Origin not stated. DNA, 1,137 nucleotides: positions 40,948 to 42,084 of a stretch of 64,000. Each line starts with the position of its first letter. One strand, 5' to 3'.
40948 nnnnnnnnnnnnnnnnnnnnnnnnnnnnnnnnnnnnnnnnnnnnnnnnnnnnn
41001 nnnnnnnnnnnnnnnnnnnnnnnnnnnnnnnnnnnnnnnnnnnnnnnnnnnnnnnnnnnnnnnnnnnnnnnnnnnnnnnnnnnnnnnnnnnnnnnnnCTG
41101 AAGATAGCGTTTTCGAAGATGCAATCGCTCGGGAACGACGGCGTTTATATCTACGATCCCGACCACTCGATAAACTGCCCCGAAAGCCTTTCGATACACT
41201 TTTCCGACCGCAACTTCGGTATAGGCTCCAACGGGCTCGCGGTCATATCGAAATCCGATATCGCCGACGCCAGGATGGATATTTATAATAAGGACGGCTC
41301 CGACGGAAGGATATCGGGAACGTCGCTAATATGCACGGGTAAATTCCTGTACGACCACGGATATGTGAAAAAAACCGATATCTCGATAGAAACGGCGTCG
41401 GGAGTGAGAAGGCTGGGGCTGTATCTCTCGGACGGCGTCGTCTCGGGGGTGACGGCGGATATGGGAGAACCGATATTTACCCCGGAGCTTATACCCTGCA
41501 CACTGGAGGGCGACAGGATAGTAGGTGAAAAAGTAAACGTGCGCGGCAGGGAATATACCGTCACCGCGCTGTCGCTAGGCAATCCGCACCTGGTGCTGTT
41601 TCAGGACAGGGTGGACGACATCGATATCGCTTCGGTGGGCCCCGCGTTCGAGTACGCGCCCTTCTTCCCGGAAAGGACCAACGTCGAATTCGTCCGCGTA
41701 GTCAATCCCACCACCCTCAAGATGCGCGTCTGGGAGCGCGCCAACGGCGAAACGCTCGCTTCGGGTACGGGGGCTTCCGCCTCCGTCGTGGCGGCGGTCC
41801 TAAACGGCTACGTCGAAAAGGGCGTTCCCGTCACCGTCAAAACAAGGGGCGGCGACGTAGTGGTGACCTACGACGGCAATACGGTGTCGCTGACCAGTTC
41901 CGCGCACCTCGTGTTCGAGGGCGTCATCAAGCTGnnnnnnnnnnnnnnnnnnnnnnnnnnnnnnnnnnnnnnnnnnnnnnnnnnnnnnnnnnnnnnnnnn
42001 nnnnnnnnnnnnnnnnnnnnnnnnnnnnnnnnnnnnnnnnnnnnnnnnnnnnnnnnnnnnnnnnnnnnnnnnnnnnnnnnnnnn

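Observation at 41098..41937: CarB fused to a DapF-like domain in which both catalytic cysteines are serine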

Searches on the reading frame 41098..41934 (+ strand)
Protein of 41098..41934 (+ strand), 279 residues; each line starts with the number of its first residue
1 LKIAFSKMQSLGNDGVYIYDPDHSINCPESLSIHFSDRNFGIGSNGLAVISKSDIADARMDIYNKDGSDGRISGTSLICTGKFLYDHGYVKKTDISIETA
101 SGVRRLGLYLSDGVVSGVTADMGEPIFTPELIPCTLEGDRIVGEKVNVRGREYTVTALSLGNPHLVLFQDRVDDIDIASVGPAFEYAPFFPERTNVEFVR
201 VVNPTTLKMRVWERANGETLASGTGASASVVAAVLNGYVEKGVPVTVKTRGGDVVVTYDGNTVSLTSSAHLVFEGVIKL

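Call 3: search_protein_families(library=pfam, proteins=[window:41098-41934:+], max_evalue=0.01)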
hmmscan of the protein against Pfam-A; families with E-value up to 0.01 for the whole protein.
window:41098-41934:+ (279 aa): 1 family
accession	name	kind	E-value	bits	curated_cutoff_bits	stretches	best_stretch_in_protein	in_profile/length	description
PF01678.24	DAP_epimerase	-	9.7e-44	148.8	34.7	2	157-262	2-108/121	Diaminopimelate epimerase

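Call 4: search_protein_families(library=ncbifam, proteins=[window:41098-41934:+], max_evalue=0.01)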
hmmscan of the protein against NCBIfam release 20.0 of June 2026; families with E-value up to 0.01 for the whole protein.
window:41098-41934:+ (279 aa): 2 families
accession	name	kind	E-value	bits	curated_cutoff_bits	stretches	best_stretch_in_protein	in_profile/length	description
TIGR00652.1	DapF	equivalog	1.5e-62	211.5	114.65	1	3-277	1-268/270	diaminopimelate epimerase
NF038284.1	bifunc_DapF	exception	1.8e-24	86.4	350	1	45-256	44-240/254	bifunctional diaminopimelate epimerase/glutamate racemase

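Call 5: search_solved_structures(query=window:41098-41934:+, max_evalue=0.001, show_alignments=3)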
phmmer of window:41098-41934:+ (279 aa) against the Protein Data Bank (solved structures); distinct sequences matched with E-value up to 0.001: 17.
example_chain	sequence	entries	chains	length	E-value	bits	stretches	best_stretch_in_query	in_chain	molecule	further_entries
2otn_A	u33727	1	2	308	7.1e-57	196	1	3-276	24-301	Diaminopimelate epimerase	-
9mro_A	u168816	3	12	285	1.2e-43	152.6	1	2-275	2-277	Diaminopimelate epimerase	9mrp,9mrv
8qzy_A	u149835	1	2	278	2.1e-42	148.5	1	3-279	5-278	Diaminopimelate epimerase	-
3ejx_A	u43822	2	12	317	9.8e-42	146.3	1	4-275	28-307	Diaminopimelate epimerase, chloroplastic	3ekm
5ha4_A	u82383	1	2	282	1.5e-35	126.1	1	3-277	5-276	Diaminopimelate epimerase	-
2q9j_A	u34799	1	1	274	2.4e-34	122.1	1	4-278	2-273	Diaminopimelate epimerase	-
2q9h_A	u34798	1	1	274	2.4e-34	122.1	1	4-278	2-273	Diaminopimelate epimerase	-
6d13_A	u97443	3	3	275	4.7e-34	121.2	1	4-278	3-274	Diaminopimelate epimerase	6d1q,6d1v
5ygu_A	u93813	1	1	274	6.1e-34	120.8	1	4-278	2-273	Diaminopimelate epimerase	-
4ijz_A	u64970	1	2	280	6.6e-34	120.7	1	4-278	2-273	Diaminopimelate epimerase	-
1bwz_A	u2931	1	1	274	9e-34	120.2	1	4-278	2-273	PROTEIN (DIAMINOPIMELATE EPIMERASE)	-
1gqz_A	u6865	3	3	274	1.2e-33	119.8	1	4-278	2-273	DIAMINOPIMELATE EPIMERASE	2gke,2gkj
4ik0_A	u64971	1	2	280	2.5e-33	118.8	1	4-277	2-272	Diaminopimelate epimerase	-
6vck_A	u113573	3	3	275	1.2e-32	116.5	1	4-277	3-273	Diaminopimelate epimerase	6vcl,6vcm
5h2g_A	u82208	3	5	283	7.6e-25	91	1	2-271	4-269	Diaminopimelate epimerase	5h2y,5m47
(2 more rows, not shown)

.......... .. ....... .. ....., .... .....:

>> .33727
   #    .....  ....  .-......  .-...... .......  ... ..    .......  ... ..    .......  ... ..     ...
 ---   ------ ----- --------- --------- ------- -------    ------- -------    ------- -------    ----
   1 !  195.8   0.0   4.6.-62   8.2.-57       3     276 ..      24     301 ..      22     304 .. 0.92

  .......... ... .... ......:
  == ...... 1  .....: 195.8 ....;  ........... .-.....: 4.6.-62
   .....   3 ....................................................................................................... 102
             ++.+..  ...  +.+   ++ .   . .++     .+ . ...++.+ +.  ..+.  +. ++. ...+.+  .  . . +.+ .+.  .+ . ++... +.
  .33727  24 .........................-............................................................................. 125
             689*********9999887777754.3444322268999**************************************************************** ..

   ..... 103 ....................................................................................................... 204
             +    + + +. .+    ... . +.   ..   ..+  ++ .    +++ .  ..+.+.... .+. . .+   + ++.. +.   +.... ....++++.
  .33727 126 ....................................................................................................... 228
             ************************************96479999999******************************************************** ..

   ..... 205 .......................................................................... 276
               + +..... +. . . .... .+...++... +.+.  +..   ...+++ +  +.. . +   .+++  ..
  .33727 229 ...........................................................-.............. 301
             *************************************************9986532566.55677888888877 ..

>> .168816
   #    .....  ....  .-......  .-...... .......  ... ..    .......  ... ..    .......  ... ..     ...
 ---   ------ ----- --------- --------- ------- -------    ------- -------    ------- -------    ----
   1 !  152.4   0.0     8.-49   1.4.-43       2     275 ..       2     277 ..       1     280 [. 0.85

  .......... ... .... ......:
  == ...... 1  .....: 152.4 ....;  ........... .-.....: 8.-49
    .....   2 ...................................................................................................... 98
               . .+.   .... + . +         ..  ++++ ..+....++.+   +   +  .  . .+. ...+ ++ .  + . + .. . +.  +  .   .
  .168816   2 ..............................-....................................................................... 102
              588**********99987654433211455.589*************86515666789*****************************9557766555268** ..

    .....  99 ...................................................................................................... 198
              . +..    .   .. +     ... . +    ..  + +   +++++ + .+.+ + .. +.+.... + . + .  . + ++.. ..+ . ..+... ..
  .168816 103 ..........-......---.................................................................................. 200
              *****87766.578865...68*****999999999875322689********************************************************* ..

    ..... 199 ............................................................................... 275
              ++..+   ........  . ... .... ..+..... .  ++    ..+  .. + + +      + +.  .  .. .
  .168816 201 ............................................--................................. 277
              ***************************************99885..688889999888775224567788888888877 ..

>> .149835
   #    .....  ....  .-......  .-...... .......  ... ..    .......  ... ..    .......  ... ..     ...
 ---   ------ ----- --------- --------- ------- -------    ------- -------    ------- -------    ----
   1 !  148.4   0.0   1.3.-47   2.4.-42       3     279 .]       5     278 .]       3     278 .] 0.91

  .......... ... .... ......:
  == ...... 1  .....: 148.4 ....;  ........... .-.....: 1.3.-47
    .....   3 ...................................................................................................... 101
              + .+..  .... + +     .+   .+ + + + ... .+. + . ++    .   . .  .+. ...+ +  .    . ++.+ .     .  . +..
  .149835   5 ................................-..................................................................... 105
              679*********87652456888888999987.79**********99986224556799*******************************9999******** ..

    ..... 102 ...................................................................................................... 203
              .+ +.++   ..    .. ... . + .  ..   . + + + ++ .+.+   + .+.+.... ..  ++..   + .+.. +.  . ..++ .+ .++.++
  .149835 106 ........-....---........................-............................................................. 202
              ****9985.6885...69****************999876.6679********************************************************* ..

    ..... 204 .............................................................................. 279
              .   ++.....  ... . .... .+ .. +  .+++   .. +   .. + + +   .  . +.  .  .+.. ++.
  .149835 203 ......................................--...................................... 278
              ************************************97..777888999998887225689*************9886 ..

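Call 8: find_homologous_proteins(query=window:41098-41934:+, max_evalue=1e-10)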
Query window:41098-41934:+ (279 aa): 2105 proteins with E <= 1e-10 among 4402 candidates; the best 120 are listed.
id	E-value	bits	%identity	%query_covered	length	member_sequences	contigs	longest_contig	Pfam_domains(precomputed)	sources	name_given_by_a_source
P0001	1.5e-129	449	72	100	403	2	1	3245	PF02142.28,PF01678.25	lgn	-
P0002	2.1e-102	360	79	73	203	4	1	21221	PF01678.25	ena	-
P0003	4.6e-98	346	56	100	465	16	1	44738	PF02142.28,PF01678.25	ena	-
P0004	1.4e-97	344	57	100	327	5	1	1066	PF01678.25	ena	-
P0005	1.9e-96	341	56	100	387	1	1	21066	PF02142.28,PF01678.25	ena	-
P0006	2.9e-96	340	56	96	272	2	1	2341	PF01678.25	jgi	jgi:carbamoyl-phosphate synthase large subunit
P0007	3.4e-96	340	56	100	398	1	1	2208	PF02142.28,PF01678.25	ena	-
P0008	9.0e-96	338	56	97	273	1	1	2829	PF01678.25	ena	-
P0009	9.1e-96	338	56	100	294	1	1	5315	PF01678.25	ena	-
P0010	2.8e-94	333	55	97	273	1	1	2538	PF01678.25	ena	-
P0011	8.7e-94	332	54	97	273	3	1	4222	PF01678.25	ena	-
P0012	8.7e-93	329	53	100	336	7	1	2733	PF01678.25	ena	-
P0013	1.0e-92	328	54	100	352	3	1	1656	PF01678.25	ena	-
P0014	7.6e-92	326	54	100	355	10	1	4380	PF01678.25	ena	-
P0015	1.6e-91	324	54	99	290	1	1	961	PF01678.25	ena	-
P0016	2.7e-91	324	56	92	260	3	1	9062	PF01678.25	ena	-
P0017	6.0e-90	319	51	100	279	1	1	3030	PF01678.25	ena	-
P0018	6.3e-90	319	52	99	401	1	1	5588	PF02142.28,PF01678.25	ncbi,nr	ncbi:MAG: diaminopimelate epimerase, partial [Clostridia bacterium]|nr:diaminopimelate epimerase [Cl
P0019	1.5e-89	318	53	99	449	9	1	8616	PF02142.28,PF01678.25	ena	-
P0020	2.5e-89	317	53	99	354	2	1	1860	PF01678.25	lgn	-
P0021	2.5e-89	317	51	99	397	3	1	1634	PF02142.28,PF01678.25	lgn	-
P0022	8.5e-89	316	49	100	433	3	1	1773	PF02142.28,PF01678.25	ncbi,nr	ncbi:MAG: diaminopimelate epimerase, partial [Clostridia bacterium]|nr:diaminopimelate epimerase [Cl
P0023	1.8e-88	314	53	99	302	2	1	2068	PF01678.25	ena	-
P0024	2.6e-88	314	52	99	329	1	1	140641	PF01678.25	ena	-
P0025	3.7e-88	313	52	99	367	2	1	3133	PF01678.25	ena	-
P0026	4.0e-88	313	52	97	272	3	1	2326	PF01678.25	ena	-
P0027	7.3e-88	312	54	100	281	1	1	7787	PF01678.25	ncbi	-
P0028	1.3e-87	312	50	98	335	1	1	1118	PF01678.25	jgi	jgi:carbamoyl-phosphate synthase large subunit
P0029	9.9e-86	305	51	99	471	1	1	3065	PF02142.28,PF01678.25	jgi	jgi:carbamoyl-phosphate synthase large subunit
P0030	4.7e-85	303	47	100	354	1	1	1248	PF02567.22,PF01678.25,PF05544.17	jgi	jgi:carbamoyl-phosphate synthase large subunit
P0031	8.9e-85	302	48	100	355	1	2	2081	PF01678.25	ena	-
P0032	1.8e-84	301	58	83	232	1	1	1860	PF01678.25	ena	-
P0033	2.5e-84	301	49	98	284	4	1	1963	PF01678.25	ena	-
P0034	2.7e-84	301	49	99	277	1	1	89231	PF02567.22,PF01678.25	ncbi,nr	ncbi:MAG: diaminopimelate epimerase [Epulopiscium sp. Nuni2H_MBin001]|nr:MAG: diaminopimelate epimer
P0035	3.5e-84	300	49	100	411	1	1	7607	PF02142.28,PF01678.25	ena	-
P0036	3.7e-84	300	51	98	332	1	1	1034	PF01678.25,PF05544.17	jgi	jgi:carbamoyl-phosphate synthase large subunit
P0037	7.5e-84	299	48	98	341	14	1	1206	PF01678.25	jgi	-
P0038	1.4e-83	298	50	100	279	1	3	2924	PF01678.25,PF05544.17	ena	-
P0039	2.0e-83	298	50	100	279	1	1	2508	PF02567.22,PF01678.25,PF05544.17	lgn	-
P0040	2.0e-83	298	50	100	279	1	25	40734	PF01678.25,PF05544.17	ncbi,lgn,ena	-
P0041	2.4e-83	298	47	100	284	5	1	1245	PF01678.25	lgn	-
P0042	2.7e-83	297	49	100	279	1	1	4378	PF01678.25,PF05544.17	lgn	-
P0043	2.7e-83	297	50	100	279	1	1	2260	PF01678.25,PF05544.17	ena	-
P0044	3.5e-83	297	50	99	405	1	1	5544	PF01678.25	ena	-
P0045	5.2e-83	297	49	100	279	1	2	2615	PF02567.22,PF01678.25,PF05544.17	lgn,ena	-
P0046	5.2e-83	297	49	100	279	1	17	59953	PF01678.25,PF05544.17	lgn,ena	-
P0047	8.4e-83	296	49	97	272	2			PF01678.25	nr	nr:diaminopimelate epimerase [Syntrophomonas palmitatica]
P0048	9.8e-83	296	49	100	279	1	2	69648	PF01678.25,PF05544.17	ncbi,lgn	ncbi:MAG: diaminopimelate epimerase [Butyricicoccaceae bacterium]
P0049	9.9e-83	296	49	100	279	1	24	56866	PF01678.25,PF05544.17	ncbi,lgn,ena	-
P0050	1.1e-82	295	48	99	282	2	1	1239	PF01678.25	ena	-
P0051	1.4e-82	295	49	100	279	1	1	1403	PF01678.25,PF05544.17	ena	-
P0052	1.4e-82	295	49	100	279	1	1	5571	PF01678.25,PF05544.17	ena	-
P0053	1.5e-82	295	51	99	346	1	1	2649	PF01678.25,PF05544.17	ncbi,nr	ncbi:MAG: diaminopimelate epimerase, partial [Clostridia bacterium]|nr:diaminopimelate epimerase [Cl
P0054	2.1e-82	295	49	100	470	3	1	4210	PF02142.28,PF01678.25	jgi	-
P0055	2.6e-82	294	49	100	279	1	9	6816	PF01678.25,PF05544.17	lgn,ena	-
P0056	4.7e-82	293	48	100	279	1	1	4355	PF01678.25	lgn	-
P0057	4.8e-82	293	50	99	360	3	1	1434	PF01678.25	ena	-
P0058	4.9e-82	293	49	100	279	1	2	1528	PF01678.25,PF05544.17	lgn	-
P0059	5.0e-82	293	49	100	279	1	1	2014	PF01678.25,PF05544.17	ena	-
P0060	5.4e-82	293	49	98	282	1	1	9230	PF02567.22,PF01678.25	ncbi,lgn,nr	ncbi:MAG TPA: diaminopimelate epimerase [Clostridia bacterium]|nr:diaminopimelate epimerase [Clostri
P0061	1.1e-81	292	48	100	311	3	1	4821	PF01678.25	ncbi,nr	ncbi:MAG TPA: diaminopimelate epimerase, partial [Syntrophomonas sp.]|nr:diaminopimelate epimerase [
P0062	1.7e-81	292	47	100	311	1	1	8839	PF01678.25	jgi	-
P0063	3.0e-81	291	49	99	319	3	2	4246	PF01678.25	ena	-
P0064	4.0e-81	290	48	99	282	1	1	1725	PF01678.25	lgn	-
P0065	5.0e-81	290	48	100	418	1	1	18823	PF01678.25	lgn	-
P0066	5.7e-81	290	50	99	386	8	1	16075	PF02142.28,PF01678.25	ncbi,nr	ncbi:MAG: diaminopimelate epimerase, partial [Ruminococcaceae bacterium]|nr:diaminopimelate epimeras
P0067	6.2e-81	290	48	99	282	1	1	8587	PF02567.22,PF01678.25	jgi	jgi:diaminopimelate epimerase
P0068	1.3e-80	289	51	98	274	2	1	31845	PF01678.25,PF05544.17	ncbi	-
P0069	1.3e-80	289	49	100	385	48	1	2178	PF01678.25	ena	-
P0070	1.5e-80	289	46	100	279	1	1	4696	PF01678.25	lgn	-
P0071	2.8e-80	288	48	100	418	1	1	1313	PF02142.28,PF01678.25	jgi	jgi:carbamoyl-phosphate synthase large subunit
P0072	3.0e-80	287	50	99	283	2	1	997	PF01678.25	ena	-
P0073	3.4e-80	287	48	98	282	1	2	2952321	PF02567.22,PF01678.25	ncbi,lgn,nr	ncbi:diaminopimelate epimerase [Oscillospiraceae bacterium LTW-04]|nr:diaminopimelate epimerase [Osc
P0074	3.4e-80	287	48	98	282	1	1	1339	PF02567.22,PF01678.25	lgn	-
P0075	3.5e-80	287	47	100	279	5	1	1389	PF01678.25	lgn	-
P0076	4.4e-80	287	47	97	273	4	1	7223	PF01678.25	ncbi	-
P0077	5.2e-80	287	47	99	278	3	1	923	PF01678.25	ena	-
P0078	7.1e-79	283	49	99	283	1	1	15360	PF01678.25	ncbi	-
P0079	8.4e-79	283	49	99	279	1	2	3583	PF01678.25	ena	-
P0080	1.0e-78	282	48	97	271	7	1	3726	PF01678.25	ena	-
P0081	1.2e-78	282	48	99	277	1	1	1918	PF01678.25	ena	-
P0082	1.2e-78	282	46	100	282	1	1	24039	PF01678.25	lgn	-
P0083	1.3e-78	282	47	99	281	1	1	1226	PF01678.25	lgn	-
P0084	1.5e-78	282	48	100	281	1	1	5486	PF01678.25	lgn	-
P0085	1.7e-78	282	48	97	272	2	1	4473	PF01678.25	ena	-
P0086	2.3e-78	281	45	100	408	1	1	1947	PF02142.28,PF01678.25,PF26317.1,PF05544.17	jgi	jgi:carbamoyl-phosphate synthase large subunit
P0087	2.4e-78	281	46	99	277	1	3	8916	PF02567.22,PF01678.25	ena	-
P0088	3.0e-78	281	47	99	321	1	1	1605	PF01678.25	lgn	-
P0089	3.1e-78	281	47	99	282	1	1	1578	PF02567.22,PF01678.25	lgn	-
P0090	3.9e-78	281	46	99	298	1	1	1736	PF01678.25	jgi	jgi:carbamoyl-phosphate synthase large subunit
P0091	6.2e-78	280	50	98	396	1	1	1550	PF02142.28,PF01678.25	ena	-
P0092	8.0e-78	280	47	98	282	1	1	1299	PF02567.22,PF01678.25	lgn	-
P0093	8.1e-78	280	51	87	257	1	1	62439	PF01678.25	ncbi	-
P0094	8.8e-78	279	46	99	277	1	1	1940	PF02567.22,PF01678.25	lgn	-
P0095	1.1e-77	279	47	99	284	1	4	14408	PF01678.25,PF05544.17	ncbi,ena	-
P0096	1.4e-77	279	47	97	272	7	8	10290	PF01678.25,PF05544.17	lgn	-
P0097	1.5e-77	279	47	100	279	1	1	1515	PF02567.22,PF01678.25,PF05544.17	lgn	-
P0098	1.6e-77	278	47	99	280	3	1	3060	PF01678.25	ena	-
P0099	1.9e-77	278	47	99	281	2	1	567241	PF01678.25,PF05544.17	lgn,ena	-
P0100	1.9e-77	278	47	98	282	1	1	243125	PF02567.22,PF01678.25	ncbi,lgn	ncbi:MAG: diaminopimelate epimerase [Candidatus Fimivivens sp.]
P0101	2.6e-77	278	47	98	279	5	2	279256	PF01678.25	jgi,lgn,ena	-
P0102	2.7e-77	278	47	100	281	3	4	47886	PF01678.25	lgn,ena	-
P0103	4.0e-77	277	47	99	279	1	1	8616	PF01678.25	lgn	-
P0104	4.8e-77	277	47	99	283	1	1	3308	PF01678.25,PF05544.17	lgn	-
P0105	6.6e-77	277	47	100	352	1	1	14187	PF01678.25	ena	-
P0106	6.7e-77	276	47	99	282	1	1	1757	PF02567.22,PF01678.25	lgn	-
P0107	6.8e-77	276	48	98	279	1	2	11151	PF01678.25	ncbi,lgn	-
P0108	8.3e-77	276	45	99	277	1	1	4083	PF02567.22,PF01678.25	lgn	-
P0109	8.3e-77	276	45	100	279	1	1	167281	PF01678.25,PF05544.17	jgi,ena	-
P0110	9.5e-77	276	44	100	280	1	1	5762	PF02567.22,PF01678.25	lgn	-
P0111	1.2e-76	276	45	99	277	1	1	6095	PF02567.22,PF01678.25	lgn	-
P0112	1.2e-76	276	45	99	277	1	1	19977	PF02567.22,PF01678.25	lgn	-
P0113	2.0e-76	275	45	99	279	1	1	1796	PF02567.22,PF01678.25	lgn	-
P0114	2.1e-76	275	46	100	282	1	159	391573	PF01678.25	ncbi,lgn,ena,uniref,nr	ncbi:diaminopimelate epimerase [Neglectibacter timonensis]|uniref:diaminopimelate epimerase n=1 Tax=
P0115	2.1e-76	275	46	100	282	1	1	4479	PF01678.25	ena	-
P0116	2.1e-76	275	46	100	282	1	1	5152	PF01678.25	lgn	-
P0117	2.1e-76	275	46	100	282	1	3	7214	PF01678.25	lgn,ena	-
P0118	2.2e-76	275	46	100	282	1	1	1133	PF01678.25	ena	-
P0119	2.9e-76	274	46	100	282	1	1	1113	PF01678.25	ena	-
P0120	3.2e-76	274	46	99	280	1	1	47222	PF01678.25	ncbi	-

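Call 21: find_encoding_contigs(protein=P0003, flank=8000, max_places=3)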
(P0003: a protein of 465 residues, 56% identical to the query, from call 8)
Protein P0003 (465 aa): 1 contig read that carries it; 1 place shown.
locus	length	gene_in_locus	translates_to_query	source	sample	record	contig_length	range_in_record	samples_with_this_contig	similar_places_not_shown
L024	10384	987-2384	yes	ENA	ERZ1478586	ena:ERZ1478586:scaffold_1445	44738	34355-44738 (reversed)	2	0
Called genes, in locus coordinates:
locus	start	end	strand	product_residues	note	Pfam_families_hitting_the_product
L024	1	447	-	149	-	?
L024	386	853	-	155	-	-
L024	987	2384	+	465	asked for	PF02142:MGS, PF01678:DAP_epimerase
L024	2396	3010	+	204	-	PF19601:DUF6106 (faint)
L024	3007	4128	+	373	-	PF00266:Aminotran_5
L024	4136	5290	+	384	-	PF22025:ThiI_fer, PF02926:THUMP, PF02568:ThiI, PF06508:QueC (weak)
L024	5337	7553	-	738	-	PF00912:Transgly, PF00905:Transpeptidase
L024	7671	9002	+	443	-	PF00919:UPF0004, PF04055:Radical_SAM, PF01938:TRAM (weak)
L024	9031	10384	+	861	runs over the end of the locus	PF01624:MutS_I, PF05188:MutS_II, PF05192:MutS_III, PF05190:MutS_IV, PF00488:MutS_V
